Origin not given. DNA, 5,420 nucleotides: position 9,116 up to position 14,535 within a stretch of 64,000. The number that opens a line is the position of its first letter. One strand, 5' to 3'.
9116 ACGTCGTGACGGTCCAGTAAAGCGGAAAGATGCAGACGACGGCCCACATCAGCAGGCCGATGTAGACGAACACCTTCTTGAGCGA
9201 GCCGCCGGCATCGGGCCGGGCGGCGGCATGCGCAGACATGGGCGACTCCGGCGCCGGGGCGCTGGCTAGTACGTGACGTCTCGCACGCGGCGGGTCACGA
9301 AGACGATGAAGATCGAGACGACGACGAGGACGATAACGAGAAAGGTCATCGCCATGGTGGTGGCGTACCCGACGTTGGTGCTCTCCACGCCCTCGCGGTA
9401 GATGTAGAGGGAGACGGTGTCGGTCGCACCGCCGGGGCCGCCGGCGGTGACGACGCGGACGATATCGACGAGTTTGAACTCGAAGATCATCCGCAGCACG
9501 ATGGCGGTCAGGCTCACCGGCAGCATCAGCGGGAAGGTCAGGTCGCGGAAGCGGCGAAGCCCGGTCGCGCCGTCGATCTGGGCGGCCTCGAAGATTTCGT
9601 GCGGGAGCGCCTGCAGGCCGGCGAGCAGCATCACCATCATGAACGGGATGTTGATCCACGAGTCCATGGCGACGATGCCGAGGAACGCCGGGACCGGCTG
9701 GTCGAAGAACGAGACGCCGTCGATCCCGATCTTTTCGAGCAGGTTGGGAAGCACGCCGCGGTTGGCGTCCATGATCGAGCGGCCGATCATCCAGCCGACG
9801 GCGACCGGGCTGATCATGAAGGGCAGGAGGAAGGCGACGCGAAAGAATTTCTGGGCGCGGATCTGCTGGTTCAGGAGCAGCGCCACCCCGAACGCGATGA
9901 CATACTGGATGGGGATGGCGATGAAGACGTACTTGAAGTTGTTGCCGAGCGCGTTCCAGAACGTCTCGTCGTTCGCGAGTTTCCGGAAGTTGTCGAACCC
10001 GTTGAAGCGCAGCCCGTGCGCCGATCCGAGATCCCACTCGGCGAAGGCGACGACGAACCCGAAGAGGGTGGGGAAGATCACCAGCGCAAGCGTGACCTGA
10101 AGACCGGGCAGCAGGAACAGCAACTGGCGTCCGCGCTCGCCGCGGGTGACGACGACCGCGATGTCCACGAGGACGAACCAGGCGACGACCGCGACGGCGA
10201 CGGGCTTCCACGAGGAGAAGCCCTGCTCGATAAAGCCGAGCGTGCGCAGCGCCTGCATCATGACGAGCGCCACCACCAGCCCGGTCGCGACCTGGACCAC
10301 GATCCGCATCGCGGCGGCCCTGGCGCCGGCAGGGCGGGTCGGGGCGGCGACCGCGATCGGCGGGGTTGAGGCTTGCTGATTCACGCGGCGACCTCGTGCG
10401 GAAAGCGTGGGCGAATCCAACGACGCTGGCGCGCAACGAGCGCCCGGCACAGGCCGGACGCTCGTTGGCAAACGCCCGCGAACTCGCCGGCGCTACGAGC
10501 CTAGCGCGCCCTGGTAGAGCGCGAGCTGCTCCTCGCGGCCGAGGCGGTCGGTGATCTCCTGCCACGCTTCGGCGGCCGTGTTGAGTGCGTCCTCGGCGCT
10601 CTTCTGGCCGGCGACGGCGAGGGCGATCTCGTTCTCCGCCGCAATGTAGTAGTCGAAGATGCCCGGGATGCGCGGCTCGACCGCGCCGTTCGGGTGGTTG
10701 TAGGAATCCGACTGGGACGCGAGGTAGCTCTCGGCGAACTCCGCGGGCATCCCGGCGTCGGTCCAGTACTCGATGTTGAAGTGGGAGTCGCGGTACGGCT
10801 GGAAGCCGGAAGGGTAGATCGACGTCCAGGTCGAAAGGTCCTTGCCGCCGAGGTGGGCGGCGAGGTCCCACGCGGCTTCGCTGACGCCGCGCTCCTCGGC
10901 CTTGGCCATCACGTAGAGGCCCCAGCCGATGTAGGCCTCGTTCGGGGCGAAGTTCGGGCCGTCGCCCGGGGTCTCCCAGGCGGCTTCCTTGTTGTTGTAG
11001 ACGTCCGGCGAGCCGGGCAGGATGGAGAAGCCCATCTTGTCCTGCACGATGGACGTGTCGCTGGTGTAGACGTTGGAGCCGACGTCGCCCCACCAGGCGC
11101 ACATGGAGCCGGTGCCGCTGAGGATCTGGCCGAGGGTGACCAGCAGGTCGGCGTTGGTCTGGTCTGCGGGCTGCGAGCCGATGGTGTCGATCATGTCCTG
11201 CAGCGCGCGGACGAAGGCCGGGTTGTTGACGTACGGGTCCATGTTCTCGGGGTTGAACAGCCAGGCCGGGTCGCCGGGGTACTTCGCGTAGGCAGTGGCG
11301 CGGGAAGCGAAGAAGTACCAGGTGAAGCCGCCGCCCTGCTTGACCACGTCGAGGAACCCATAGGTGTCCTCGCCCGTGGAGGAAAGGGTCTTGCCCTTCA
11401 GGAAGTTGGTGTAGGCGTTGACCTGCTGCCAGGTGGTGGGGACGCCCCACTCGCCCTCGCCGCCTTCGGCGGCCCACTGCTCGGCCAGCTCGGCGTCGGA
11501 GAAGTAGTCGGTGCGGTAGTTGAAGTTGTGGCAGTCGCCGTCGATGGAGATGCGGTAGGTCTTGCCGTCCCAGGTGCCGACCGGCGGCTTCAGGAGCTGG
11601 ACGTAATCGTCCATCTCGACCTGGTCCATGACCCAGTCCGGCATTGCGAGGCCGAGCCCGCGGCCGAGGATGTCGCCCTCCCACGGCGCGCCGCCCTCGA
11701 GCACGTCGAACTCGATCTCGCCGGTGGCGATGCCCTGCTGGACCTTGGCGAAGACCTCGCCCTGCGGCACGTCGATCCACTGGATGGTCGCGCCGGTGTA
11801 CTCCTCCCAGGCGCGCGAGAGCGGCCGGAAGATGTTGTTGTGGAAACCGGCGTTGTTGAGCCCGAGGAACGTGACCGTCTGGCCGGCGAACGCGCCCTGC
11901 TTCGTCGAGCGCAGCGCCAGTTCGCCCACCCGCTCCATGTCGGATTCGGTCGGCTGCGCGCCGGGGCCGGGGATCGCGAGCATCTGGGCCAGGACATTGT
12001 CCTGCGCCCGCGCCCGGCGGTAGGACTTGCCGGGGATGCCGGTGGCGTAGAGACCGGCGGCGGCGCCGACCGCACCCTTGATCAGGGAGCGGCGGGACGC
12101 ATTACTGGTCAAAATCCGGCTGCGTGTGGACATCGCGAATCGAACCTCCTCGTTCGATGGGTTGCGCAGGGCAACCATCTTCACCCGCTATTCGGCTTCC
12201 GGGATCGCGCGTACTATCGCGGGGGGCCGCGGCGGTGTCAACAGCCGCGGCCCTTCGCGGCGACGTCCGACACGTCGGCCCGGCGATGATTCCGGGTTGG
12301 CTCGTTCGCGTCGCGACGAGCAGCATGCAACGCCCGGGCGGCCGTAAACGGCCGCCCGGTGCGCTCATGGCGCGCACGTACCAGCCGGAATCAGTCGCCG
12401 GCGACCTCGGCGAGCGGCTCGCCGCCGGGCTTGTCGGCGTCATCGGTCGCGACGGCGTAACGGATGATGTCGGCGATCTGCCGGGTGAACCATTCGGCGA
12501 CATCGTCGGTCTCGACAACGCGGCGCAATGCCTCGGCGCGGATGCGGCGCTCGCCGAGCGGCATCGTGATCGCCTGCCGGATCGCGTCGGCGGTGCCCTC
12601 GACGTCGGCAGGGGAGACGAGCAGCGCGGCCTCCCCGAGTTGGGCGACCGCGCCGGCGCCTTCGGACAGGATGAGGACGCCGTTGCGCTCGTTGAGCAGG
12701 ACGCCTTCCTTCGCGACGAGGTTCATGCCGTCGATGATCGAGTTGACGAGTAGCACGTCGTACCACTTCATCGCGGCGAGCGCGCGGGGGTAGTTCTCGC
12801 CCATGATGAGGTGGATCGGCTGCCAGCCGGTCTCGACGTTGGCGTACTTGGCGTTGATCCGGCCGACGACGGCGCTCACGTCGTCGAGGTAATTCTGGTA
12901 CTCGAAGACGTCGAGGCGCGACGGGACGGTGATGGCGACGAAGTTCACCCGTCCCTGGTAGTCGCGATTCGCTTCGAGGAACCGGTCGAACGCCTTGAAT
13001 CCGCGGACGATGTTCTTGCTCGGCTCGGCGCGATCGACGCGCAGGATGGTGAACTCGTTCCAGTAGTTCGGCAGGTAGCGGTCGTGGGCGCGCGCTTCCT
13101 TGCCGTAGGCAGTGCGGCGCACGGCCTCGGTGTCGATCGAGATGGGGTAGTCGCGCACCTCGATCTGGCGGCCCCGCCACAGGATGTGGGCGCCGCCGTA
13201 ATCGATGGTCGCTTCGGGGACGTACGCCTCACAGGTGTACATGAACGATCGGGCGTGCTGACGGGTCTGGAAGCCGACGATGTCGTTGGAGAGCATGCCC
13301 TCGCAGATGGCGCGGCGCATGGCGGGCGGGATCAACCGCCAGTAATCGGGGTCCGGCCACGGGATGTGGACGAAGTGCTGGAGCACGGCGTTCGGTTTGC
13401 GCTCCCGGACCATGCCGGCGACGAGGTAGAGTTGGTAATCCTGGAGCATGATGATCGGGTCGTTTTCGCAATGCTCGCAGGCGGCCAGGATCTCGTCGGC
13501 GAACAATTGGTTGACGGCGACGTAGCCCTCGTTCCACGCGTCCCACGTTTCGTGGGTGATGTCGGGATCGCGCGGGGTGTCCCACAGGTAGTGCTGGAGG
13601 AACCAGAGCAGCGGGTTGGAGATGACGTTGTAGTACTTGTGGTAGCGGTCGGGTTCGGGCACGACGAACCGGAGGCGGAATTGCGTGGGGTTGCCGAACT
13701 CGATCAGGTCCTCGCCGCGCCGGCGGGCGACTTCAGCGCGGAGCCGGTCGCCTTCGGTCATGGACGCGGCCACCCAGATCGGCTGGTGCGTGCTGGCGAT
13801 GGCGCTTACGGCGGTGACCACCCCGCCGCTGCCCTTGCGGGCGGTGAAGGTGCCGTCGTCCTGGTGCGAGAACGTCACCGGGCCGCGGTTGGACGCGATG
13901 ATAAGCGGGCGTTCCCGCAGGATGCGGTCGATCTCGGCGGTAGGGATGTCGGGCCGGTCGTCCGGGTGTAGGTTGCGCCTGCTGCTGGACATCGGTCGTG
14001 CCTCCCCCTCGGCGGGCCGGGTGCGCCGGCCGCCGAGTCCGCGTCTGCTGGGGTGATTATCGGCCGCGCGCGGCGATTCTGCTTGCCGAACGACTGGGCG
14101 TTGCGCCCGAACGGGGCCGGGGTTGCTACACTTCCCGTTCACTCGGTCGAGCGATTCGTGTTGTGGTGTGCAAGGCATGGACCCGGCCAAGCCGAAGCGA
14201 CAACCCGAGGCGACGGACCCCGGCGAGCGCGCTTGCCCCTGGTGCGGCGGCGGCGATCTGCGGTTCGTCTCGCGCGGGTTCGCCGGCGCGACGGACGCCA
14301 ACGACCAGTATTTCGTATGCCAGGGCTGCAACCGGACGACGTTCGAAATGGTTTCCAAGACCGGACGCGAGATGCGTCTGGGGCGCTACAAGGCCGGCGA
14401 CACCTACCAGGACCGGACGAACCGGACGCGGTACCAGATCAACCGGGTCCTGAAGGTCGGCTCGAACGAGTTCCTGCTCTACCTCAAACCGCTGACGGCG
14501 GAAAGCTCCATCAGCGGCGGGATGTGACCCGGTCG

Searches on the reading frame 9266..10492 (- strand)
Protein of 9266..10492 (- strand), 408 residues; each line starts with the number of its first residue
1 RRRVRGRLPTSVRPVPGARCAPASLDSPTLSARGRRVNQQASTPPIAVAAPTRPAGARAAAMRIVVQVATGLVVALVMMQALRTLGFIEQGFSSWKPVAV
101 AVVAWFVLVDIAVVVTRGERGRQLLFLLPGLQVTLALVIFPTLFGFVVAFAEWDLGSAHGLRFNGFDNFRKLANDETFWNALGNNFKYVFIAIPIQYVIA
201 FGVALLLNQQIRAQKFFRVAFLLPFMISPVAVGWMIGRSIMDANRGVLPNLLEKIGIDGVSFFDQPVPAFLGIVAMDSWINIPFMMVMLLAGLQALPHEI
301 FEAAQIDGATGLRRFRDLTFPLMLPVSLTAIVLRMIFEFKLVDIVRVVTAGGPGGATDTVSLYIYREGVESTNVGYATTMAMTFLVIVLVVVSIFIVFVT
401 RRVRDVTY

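Call 36: search_protein_families(library=ncbifam, proteins=[window:9266-10492:-], max_evalue=1e-10)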
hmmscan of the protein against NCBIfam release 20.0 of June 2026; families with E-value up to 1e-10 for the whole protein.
window:9266-10492:- (408 aa): 7 families
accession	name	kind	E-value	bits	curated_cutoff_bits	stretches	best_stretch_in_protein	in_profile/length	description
NF007852.0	PRK10561.1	equivalog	5.8e-31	108.4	335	1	125-404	16-293/295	sn-glycerol-3-phosphate ABC transporter permease UgpA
NF008232.0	PRK10999.1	equivalog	3.5e-20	72.2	392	1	164-390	265-504/520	maltose ABC transporter permease MalF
NF040931.1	ABC_arch_GlcT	equivalog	7.7e-17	61.8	360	1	129-398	4-270/278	glucose ABC transporter permease GlcT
TIGR03262.1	PhnU2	equivalog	7.1e-13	48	593.25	1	157-402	32-259/546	putative 2-aminoethylphosphonate ABC transporter permease subunit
TIGR02141.1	modB_ABC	equivalog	2.1e-12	47.1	182.6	1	187-395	5-202/208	molybdate ABC transporter permease subunit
TIGR00969.1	3a0106s02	subfamily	1.2e-11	44.6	240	1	164-394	45-265/272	sulfate ABC transporter permease subunit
TIGR01581.1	Mo_ABC_porter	hypoth_equivalog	1.6e-11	44.1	210.3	1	179-391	20-222/225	ABC transporter permease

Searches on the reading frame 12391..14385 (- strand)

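Call 36: search_protein_families(library=ncbifam, proteins=[window:12391-14385:-], max_evalue=1e-10)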
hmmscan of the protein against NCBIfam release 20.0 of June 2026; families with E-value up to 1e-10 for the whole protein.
window:12391-14385:- (664 aa): 4 families
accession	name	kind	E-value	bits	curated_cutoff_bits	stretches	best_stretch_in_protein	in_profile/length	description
NF011071.0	PRK14501.1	equivalog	1.5e-103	347.5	634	1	161-640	4-461/729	bifunctional alpha,alpha-trehalose-phosphate synthase (UDP-forming)/trehalose-phosphatase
TIGR02400.1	trehalose_OtsA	equivalog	4.8e-95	318.9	564.85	1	161-640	2-454/456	alpha,alpha-trehalose-phosphate synthase (UDP-forming)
NF007513.0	PRK10117.1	equivalog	2.3e-57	195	759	1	246-643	71-454/474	alpha,alpha-trehalose-phosphate synthase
TIGR02398.1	gluc_glyc_Psyn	equivalog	2.5e-52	178.1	569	1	186-641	25-481/487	glucosylglycerol-phosphate synthase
